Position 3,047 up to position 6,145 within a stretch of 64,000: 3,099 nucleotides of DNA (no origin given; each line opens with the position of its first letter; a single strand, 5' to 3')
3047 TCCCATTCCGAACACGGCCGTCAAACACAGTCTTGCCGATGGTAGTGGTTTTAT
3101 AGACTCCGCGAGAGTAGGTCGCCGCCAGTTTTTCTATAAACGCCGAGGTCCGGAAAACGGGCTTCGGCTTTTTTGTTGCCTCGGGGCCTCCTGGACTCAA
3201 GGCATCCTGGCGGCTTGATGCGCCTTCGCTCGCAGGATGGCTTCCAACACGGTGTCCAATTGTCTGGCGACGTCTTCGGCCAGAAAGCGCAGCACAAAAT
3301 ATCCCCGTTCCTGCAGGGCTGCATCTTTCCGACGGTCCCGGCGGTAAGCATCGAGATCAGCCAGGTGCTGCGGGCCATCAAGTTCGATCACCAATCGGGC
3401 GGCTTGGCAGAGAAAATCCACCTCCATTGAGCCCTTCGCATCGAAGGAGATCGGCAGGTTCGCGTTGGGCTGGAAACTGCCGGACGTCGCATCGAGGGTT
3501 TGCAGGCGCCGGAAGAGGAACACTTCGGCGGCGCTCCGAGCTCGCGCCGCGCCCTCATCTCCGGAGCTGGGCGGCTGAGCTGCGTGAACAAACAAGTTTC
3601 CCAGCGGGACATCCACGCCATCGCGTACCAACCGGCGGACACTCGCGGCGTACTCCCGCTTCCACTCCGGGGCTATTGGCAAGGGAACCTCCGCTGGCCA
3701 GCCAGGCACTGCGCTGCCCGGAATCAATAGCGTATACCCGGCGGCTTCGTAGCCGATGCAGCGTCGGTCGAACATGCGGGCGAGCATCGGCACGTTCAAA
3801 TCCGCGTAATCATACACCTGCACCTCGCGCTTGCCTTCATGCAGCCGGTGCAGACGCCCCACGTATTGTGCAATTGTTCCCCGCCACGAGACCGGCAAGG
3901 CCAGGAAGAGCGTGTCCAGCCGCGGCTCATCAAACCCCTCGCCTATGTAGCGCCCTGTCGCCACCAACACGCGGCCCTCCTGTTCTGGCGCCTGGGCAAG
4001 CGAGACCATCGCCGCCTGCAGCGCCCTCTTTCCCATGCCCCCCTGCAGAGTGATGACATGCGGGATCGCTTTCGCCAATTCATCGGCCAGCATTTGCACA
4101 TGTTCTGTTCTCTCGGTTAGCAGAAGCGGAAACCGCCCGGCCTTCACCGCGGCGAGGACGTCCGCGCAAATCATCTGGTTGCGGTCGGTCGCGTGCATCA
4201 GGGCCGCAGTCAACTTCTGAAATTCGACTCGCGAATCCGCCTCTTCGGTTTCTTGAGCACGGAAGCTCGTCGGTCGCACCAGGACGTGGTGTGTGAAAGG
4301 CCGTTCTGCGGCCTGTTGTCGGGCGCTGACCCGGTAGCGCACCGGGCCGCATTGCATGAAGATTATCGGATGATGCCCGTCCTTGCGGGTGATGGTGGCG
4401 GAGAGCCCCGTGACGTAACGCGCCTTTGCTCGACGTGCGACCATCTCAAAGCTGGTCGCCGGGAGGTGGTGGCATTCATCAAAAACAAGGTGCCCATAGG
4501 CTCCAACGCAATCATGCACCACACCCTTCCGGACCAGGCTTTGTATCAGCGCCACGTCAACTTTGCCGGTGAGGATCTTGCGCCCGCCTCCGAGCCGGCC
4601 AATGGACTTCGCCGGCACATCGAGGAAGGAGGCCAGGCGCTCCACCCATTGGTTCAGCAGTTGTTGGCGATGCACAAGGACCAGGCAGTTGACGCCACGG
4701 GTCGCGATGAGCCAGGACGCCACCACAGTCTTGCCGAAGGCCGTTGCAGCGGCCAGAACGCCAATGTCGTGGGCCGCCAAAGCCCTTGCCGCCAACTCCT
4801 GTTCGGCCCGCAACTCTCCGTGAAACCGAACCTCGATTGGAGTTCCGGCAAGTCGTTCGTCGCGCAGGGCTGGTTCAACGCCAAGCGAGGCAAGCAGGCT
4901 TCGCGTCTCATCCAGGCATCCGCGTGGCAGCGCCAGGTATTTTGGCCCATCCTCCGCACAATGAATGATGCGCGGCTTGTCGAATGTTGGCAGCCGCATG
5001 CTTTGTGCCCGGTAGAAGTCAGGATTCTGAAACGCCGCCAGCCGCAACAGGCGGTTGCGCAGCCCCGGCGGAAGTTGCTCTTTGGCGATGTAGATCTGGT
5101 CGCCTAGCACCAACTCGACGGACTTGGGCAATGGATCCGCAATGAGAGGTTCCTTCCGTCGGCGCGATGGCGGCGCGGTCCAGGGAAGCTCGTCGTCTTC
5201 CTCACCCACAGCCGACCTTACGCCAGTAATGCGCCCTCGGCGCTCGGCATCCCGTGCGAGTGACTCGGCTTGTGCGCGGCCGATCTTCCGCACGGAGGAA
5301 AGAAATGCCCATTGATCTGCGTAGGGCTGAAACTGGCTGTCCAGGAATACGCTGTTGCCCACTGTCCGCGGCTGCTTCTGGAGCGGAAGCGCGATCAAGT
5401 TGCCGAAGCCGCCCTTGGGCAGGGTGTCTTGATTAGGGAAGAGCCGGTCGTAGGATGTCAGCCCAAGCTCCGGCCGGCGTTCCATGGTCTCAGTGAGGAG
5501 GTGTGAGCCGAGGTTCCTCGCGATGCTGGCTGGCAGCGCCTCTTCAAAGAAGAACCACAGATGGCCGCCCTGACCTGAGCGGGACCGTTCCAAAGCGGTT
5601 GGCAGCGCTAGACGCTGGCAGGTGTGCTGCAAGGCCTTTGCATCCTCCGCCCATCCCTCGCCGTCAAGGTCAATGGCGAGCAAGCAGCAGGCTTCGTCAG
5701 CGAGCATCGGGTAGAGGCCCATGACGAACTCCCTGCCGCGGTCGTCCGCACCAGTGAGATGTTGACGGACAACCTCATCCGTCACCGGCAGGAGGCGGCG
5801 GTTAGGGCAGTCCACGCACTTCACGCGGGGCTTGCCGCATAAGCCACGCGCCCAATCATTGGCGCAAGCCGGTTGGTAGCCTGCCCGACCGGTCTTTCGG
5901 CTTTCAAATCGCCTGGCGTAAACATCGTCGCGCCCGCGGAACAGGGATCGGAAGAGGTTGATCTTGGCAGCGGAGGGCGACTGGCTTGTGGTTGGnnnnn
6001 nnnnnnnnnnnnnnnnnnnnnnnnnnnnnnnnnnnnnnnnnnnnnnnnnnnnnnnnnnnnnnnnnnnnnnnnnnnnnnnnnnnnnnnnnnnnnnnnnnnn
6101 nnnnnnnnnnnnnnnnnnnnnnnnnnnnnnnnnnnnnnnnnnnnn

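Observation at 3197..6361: Stand-alone AEP primase-polymerase + DExH helicase + DUF559 nuclease in one 1054-codon gene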

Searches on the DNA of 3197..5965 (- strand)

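Call 51: search_rna_families(sources=[L002, L003, L004, L009, L053, L054], threshold=gathering)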
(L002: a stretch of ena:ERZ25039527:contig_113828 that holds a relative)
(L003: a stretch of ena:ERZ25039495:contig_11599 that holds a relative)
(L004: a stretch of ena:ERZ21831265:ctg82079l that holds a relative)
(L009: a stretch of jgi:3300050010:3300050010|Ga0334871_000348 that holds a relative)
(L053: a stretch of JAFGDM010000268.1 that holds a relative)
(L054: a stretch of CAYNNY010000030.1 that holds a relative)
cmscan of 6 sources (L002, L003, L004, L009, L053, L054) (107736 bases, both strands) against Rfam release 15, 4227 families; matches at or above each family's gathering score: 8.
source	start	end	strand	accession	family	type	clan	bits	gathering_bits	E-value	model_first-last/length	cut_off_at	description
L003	11248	14192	-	RF02541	LSU_rRNA_bacteria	Gene; rRNA;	CL00112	2701.3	50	0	1-2925/2925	no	Bacterial large subunit ribosomal RNA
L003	14772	16340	-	RF00177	SSU_rRNA_bacteria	Gene; rRNA;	CL00111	1529.5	50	0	1-1533/1533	no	Bacterial small subunit ribosomal RNA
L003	10931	11046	-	RF00001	5S_rRNA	Gene; rRNA;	CL00113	77.4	38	1.8e-14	1-120/120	no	5S ribosomal RNA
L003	14477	14549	-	RF00005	tRNA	Gene; tRNA;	CL00001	74.2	29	3.7e-14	1-71/71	no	tRNA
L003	14392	14465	-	RF00005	tRNA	Gene; tRNA;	CL00001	73.7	29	4.9e-14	1-71/71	no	tRNA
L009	7789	7862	+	RF00005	tRNA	Gene; tRNA;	CL00001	63.3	29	3.7e-11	1-71/71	no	tRNA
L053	11379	11443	-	RF01734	Fluoride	Cis-reg; riboswitch;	-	58.8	34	1.6e-13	1-64/64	no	Fluoride riboswitch aptamer (crcB RNA motif)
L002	7736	7812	+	RF00029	Intron_gpII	Intron;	-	47.3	40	5.9e-06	1-77/77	no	Group II catalytic intron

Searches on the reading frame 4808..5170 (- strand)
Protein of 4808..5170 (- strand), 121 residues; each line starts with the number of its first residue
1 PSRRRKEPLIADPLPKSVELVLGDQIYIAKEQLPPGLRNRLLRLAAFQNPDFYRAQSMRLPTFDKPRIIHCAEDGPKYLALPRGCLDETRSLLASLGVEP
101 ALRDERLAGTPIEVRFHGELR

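Call 102: predict_structure(alignment_id=A5)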
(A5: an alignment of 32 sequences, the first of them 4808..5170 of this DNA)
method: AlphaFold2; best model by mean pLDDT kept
length: 121 residues; sequences in the alignment: 32
mean_pLDDT: 72.2   pTM: 0.60
mean pLDDT of the five models: 72.2, 71.3, 70.3, 69.8, 68.5
residues with pLDDT >= 90: 0; 70-90: 72; 50-70: 38; < 50: 11
segments of 3 or more residues with pLDDT < 50: 1-3, 65-69
pLDDT, mean of each block of 10 residues (from residue 1): 58 83 86 84 74 63 49 77 84 88 70 54 56
secondary structure, 60 per line:
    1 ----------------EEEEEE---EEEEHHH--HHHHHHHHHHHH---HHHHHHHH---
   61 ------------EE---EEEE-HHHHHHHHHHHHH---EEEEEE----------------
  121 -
elements in order: E17-22 E26-29 H35-46 H50-57 E78-81 H83-95 E99-104

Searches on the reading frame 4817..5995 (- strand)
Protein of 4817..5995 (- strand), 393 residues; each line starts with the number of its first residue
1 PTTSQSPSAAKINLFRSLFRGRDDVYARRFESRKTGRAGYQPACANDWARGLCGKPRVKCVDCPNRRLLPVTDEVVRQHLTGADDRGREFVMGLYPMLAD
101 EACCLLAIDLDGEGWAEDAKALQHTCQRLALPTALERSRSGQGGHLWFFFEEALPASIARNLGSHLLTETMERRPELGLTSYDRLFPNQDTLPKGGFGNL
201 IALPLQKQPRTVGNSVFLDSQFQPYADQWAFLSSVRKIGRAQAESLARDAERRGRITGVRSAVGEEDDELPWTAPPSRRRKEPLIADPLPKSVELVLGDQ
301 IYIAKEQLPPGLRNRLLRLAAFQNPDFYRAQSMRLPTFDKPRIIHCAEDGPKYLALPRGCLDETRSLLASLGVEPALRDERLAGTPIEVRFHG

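Call 67: search_protein_representatives(protein=window:4817-5995:-)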
Query: 393 residues. Proteins with E-value up to 0.001 (for the whole library): 8718; up to 1e-10: 5237; up to 1e-30: 1654. The best 150 are listed.
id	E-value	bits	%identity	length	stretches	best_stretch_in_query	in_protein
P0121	2.6e-159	547.0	62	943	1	9-393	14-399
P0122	1.3e-145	501.9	57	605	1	7-390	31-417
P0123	7.6e-144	496.1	58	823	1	1-393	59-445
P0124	3.2e-143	494.1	57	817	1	6-393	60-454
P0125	2.5e-139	481.2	56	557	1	3-393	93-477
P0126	1.1e-138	479.2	64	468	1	5-332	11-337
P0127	2.8e-134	464.6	53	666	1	2-391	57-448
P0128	2.9e-132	458.0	53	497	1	8-393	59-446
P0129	1.9e-125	435.5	52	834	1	6-393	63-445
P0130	2.7e-125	435.0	65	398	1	14-305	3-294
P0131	1.1e-121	423.2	55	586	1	10-344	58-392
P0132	3.9e-121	421.3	51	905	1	8-385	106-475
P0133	7.9e-121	420.3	67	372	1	97-372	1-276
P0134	4.2e-119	414.6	52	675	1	8-393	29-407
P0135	6.2e-118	410.8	62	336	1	8-293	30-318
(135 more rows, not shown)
